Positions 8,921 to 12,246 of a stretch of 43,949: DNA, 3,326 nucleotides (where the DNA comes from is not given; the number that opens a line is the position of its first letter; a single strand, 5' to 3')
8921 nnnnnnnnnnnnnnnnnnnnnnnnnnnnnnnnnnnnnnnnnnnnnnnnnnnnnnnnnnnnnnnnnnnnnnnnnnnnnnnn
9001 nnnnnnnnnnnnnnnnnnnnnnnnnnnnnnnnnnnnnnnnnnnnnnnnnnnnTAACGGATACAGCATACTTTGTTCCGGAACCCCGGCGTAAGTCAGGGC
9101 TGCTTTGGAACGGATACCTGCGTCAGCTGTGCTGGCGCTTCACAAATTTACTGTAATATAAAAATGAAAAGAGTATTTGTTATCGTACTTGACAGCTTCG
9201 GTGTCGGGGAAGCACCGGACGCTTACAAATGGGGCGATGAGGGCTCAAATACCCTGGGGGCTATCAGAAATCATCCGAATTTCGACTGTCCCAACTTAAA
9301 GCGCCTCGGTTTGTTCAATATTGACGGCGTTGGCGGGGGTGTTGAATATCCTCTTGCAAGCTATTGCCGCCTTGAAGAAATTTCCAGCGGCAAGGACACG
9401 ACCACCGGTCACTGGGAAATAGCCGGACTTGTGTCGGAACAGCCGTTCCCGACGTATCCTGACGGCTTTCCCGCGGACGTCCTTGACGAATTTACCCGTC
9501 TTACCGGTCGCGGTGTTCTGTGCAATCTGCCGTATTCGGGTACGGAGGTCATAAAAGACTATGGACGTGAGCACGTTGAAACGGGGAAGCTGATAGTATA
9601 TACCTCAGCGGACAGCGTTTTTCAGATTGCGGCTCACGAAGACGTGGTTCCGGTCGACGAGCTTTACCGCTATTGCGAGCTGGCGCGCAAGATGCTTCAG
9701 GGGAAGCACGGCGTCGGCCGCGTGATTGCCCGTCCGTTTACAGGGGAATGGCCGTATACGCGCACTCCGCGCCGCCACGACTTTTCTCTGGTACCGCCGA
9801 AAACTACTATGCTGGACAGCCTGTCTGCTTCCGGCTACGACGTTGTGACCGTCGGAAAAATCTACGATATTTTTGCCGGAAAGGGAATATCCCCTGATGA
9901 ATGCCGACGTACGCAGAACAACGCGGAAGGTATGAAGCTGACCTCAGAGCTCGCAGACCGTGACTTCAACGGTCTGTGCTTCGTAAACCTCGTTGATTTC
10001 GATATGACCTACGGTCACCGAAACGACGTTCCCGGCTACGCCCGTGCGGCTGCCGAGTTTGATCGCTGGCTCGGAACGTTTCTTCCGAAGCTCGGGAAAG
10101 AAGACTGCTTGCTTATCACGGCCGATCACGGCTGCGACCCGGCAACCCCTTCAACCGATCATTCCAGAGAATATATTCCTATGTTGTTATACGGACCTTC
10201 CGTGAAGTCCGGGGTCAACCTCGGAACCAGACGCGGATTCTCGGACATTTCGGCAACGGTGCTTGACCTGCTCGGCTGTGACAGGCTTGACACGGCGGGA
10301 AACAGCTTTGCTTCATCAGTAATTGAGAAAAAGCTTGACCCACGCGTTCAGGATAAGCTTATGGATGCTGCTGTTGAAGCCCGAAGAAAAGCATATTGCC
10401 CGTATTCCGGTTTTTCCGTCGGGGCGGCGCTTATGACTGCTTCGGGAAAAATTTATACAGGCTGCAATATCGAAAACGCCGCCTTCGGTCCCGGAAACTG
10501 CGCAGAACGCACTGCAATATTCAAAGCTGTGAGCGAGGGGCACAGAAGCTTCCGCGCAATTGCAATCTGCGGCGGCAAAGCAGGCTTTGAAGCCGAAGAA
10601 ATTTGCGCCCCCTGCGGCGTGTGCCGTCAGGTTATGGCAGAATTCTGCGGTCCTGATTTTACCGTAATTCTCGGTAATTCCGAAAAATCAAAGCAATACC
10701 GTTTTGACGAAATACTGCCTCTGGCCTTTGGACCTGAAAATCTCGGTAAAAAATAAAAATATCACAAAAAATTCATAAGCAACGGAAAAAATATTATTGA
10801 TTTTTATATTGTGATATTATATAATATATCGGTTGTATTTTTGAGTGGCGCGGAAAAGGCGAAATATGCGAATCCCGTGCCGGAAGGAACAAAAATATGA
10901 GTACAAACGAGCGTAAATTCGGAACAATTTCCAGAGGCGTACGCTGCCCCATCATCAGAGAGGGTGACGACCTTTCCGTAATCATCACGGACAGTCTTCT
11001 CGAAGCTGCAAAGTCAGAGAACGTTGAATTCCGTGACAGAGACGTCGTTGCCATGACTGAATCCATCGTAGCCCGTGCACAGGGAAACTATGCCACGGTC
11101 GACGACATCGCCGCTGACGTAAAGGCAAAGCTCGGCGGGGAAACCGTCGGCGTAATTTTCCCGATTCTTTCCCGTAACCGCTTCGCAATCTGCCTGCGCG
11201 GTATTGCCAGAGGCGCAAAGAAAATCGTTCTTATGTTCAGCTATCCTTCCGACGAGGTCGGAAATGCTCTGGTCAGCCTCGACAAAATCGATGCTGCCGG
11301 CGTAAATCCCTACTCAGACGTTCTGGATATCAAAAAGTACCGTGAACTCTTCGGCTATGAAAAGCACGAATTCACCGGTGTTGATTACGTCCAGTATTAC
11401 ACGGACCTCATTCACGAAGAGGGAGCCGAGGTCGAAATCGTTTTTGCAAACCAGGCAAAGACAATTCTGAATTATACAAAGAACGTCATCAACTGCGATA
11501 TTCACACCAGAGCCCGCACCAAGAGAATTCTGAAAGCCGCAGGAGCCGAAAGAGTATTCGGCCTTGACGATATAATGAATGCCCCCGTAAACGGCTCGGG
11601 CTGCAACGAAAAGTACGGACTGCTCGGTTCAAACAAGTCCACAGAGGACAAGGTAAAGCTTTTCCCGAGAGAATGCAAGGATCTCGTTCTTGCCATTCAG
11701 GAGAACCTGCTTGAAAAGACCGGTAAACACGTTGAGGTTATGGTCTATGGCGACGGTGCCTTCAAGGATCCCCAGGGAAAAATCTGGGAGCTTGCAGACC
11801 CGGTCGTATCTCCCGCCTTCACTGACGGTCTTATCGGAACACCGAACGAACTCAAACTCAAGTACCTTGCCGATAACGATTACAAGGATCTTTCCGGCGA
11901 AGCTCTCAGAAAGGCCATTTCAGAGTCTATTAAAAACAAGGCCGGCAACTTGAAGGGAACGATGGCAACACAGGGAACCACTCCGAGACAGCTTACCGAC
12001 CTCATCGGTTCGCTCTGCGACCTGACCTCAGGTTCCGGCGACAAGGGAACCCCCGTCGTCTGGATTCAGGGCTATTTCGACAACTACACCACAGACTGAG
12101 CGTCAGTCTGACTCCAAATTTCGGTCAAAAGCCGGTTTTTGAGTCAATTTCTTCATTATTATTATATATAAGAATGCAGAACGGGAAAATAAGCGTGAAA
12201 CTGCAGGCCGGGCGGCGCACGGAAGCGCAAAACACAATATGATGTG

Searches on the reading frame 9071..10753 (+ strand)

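Call 25: search_protein_families(library=pfam, proteins=[window:9071-10753:+], max_evalue=0.00001)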
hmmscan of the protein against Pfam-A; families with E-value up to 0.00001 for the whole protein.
window:9071-10753:+ (561 aa): 3 families
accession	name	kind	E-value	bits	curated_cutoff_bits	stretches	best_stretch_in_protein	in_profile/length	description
PF01676.23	Metalloenzyme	-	1e-35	123.9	24.3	1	33-404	1-251/252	Metalloenzyme superfamily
PF00383.29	dCMP_cyt_deam_1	-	5.8e-17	61.9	25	1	427-526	4-94/102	Cytidine and deoxycytidylate deaminase zinc-binding region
PF08211.18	dCMP_cyt_deam_2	-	2.9e-13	50.6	25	1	409-492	24-106/130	Cytidine and deoxycytidylate deaminase zinc-binding region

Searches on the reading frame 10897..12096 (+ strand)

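Call 25: search_protein_families(library=pfam, proteins=[window:10897-12096:+], max_evalue=0.00001)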
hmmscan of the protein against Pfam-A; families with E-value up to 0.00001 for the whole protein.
window:10897-12096:+ (400 aa): 1 family
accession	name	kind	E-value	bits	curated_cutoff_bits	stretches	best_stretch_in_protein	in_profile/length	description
PF01996.21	F420_ligase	-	1.4e-55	188.6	25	1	14-392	1-218/218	F420-0:Gamma-glutamyl ligase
